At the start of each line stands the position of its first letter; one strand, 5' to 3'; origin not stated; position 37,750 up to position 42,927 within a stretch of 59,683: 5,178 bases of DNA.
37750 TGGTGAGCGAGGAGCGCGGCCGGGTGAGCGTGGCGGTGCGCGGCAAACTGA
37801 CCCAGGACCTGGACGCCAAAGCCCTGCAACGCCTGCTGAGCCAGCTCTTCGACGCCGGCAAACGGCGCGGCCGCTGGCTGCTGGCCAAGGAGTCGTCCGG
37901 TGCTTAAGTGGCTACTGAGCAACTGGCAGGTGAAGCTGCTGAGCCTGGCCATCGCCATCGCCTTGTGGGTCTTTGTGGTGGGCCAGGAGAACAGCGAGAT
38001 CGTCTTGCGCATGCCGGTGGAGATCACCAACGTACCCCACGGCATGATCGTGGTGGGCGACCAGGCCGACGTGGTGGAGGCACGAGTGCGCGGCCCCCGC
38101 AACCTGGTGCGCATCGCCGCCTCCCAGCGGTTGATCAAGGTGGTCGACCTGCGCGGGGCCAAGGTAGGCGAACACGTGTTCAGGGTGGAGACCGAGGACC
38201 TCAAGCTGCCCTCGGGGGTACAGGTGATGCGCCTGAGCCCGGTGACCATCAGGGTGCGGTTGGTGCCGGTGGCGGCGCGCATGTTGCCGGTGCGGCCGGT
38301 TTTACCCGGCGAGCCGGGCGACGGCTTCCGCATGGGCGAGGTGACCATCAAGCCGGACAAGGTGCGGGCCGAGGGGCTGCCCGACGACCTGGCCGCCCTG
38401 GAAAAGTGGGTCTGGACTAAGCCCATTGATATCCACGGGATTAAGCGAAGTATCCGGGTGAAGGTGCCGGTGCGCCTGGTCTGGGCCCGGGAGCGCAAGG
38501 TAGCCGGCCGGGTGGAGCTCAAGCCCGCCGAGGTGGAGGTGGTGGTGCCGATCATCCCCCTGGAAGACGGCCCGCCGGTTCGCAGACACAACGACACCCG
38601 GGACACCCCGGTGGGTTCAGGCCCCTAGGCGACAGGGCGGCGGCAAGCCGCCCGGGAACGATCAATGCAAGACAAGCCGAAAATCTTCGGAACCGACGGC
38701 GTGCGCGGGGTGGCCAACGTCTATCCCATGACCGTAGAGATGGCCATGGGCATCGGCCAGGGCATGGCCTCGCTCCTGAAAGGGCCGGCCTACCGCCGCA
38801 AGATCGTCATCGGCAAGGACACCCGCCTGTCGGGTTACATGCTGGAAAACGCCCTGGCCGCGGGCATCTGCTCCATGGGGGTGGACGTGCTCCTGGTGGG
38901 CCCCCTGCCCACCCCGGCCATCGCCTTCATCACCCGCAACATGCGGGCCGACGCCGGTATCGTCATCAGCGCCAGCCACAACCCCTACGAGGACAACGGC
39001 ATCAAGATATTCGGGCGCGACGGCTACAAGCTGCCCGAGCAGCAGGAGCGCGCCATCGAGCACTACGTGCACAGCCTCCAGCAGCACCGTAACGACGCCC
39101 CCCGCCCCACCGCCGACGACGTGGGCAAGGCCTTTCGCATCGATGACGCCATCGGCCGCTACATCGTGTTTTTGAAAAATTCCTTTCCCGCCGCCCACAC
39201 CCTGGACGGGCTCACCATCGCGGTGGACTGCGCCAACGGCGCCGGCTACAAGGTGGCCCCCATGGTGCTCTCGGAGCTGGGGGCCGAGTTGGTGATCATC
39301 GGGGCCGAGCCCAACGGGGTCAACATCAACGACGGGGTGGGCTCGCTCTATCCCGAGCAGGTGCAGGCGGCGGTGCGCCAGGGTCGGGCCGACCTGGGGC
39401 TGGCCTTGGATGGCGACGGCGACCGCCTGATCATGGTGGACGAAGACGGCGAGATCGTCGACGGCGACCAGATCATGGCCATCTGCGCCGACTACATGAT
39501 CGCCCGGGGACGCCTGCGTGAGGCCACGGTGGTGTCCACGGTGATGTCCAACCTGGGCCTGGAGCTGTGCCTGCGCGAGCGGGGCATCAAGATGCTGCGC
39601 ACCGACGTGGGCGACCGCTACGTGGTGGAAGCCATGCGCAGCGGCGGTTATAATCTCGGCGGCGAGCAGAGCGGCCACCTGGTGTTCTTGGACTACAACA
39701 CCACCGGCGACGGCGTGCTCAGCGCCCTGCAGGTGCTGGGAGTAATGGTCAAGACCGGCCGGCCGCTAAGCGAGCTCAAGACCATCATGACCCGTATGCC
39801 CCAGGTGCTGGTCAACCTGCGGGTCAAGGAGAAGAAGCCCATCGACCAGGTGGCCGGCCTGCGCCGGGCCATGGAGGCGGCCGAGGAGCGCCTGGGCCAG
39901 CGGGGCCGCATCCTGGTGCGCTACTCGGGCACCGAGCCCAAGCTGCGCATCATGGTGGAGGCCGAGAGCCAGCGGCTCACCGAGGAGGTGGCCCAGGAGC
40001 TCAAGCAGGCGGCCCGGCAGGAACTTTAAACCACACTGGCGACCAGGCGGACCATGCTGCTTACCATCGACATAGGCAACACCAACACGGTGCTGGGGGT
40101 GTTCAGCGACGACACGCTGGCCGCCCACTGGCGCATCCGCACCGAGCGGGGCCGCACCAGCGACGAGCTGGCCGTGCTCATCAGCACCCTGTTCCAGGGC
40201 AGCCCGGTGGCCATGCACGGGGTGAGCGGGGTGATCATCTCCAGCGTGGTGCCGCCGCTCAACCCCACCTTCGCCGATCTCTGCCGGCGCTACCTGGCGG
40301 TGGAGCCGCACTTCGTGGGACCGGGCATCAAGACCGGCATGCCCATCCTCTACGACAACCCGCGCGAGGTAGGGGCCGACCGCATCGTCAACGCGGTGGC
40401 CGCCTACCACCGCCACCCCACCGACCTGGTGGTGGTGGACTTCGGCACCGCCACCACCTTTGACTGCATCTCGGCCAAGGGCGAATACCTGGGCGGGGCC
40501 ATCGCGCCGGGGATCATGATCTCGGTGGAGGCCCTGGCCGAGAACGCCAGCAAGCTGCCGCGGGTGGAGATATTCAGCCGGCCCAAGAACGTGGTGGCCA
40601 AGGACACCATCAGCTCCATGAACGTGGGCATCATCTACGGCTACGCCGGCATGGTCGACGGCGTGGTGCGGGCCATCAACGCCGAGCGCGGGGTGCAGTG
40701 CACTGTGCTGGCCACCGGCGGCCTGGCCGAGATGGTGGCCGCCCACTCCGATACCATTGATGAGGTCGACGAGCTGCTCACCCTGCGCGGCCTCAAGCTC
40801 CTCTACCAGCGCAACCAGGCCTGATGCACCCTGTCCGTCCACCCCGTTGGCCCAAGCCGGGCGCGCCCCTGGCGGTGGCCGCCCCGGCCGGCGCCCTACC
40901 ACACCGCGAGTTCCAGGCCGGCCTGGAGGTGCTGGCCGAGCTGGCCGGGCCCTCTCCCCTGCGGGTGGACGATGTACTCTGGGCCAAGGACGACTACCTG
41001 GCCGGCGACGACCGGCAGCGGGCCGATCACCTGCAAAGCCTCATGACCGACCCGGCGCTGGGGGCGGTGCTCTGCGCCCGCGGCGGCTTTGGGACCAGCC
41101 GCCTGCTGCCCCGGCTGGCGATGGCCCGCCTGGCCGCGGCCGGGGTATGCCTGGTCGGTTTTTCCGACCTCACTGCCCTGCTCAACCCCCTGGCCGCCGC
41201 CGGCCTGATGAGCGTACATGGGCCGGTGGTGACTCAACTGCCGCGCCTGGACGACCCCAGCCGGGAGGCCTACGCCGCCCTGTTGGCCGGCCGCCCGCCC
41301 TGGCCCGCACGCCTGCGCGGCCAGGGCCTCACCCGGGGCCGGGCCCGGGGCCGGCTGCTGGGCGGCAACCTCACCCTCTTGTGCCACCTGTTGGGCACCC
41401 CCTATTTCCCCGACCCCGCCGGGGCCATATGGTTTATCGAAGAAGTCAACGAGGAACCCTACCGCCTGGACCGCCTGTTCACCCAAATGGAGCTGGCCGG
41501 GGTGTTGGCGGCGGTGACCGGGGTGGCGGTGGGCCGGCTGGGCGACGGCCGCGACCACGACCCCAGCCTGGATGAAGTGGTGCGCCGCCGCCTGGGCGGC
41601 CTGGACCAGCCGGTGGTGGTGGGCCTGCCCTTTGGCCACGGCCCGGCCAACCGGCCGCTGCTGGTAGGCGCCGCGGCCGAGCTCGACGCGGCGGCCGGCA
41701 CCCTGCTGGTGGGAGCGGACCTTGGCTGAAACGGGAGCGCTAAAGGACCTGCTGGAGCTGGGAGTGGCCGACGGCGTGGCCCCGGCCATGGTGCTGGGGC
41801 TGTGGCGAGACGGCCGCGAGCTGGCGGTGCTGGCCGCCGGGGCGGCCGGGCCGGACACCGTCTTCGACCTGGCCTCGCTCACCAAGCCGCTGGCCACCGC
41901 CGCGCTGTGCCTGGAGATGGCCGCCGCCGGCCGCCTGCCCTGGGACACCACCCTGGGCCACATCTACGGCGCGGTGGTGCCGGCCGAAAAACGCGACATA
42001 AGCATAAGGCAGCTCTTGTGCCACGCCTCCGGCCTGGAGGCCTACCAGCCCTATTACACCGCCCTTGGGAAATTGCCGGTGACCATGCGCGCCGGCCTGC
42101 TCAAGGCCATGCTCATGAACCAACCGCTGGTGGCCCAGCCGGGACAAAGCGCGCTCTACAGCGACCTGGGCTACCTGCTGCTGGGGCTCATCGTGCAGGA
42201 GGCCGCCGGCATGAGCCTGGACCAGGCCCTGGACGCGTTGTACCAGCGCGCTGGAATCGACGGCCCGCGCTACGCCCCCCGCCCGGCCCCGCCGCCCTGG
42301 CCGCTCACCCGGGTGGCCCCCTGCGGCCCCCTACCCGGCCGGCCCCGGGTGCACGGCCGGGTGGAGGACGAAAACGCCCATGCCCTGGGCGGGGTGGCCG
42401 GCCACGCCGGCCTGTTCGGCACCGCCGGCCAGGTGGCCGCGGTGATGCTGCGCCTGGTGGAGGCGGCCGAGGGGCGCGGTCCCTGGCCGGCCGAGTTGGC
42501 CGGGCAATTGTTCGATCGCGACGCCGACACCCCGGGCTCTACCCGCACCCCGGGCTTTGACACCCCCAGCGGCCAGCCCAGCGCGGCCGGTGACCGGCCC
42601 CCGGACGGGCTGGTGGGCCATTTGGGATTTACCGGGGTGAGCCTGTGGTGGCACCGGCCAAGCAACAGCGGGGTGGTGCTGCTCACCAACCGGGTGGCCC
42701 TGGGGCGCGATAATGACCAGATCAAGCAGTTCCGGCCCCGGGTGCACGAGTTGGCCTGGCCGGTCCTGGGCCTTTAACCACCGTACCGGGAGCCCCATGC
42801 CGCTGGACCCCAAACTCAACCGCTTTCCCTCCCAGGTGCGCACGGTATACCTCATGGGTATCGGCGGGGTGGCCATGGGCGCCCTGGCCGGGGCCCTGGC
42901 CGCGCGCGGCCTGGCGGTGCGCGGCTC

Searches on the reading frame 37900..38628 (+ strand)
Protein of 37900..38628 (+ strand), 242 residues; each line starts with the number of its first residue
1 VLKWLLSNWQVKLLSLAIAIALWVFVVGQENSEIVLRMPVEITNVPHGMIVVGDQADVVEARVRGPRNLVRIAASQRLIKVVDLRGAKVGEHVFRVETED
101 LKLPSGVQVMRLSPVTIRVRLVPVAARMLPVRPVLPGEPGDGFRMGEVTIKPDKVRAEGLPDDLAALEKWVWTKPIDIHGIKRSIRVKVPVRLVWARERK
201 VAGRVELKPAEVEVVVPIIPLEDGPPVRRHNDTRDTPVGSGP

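Call 50: search_protein_families(library=pfam, proteins=[window:37900-38628:+], max_evalue=0.000001)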
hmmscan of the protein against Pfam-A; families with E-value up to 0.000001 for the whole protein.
window:37900-38628:+ (242 aa): 1 family
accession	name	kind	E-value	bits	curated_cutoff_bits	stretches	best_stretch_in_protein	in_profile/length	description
PF07949.17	YbbR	-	4.8e-17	62.5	22.3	1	38-120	1-80/81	YbbR-like protein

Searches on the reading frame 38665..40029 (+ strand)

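Call 50: search_protein_families(library=pfam, proteins=[window:38665-40029:+], max_evalue=0.000001)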
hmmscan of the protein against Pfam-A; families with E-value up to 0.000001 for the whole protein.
window:38665-40029:+ (454 aa): 4 families
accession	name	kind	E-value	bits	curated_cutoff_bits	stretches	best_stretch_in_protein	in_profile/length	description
PF02878.22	PGM_PMM_I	-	1.8e-46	157.7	22.5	1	6-140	2-136/138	Phosphoglucomutase/phosphomannomutase, alpha/beta/alpha domain I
PF02880.22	PGM_PMM_III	-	8.7e-40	135.9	20.7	1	266-375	1-112/115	Phosphoglucomutase/phosphomannomutase, alpha/beta/alpha domain III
PF00408.26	PGM_PMM_IV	-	5.9e-19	68.3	23.1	1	382-447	1-66/68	Phosphoglucomutase/phosphomannomutase, C-terminal domain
PF02879.22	PGM_PMM_II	-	8.3e-16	58.8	29.3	1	165-262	2-103/103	Phosphoglucomutase/phosphomannomutase, alpha/beta/alpha domain II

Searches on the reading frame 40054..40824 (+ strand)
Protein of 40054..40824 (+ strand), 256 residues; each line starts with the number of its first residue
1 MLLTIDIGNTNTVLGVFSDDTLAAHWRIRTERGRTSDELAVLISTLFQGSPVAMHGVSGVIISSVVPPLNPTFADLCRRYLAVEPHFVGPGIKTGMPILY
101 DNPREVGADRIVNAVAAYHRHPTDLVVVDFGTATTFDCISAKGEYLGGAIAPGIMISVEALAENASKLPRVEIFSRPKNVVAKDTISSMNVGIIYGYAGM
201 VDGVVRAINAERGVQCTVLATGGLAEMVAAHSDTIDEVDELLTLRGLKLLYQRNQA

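Call 50: search_protein_families(library=pfam, proteins=[window:40054-40824:+], max_evalue=0.000001)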
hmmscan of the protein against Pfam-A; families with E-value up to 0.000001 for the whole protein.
window:40054-40824:+ (256 aa): 1 family
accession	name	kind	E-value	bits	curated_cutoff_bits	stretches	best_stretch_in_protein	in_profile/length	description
PF03309.20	Pan_kinase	-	1.3e-78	264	24.7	1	2-206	1-204/205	Type III pantothenate kinase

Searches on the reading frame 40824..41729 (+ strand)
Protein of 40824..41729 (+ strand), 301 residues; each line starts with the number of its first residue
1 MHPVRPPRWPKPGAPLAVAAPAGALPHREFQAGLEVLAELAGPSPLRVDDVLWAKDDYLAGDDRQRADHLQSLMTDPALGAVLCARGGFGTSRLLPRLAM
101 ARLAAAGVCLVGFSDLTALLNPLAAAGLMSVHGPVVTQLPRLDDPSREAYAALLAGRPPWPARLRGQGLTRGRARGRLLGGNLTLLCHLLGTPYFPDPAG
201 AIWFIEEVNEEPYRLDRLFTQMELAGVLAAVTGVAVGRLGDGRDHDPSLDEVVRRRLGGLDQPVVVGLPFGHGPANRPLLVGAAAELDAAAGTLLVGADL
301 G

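Call 50: search_protein_families(library=pfam, proteins=[window:40824-41729:+], max_evalue=0.000001)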
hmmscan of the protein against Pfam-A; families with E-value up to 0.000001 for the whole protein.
window:40824-41729:+ (301 aa): 2 families
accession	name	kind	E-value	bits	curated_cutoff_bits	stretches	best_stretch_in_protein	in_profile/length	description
PF17676.7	Peptidase_S66C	-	1.7e-34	119.4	23.7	1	175-287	1-120/120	LD-carboxypeptidase C-terminal domain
PF02016.21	Peptidase_S66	-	2.9e-25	89.2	25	1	17-133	2-121/121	LD-carboxypeptidase N-terminal domain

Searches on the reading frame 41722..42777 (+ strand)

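Call 50: search_protein_families(library=pfam, proteins=[window:41722-42777:+], max_evalue=0.000001)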
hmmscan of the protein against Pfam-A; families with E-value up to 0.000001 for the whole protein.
window:41722-42777:+ (351 aa): 1 family
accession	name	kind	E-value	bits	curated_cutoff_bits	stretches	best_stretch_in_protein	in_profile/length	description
PF00144.29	Beta-lactamase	-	3.7e-43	148.4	27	1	9-331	3-317/329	Beta-lactamase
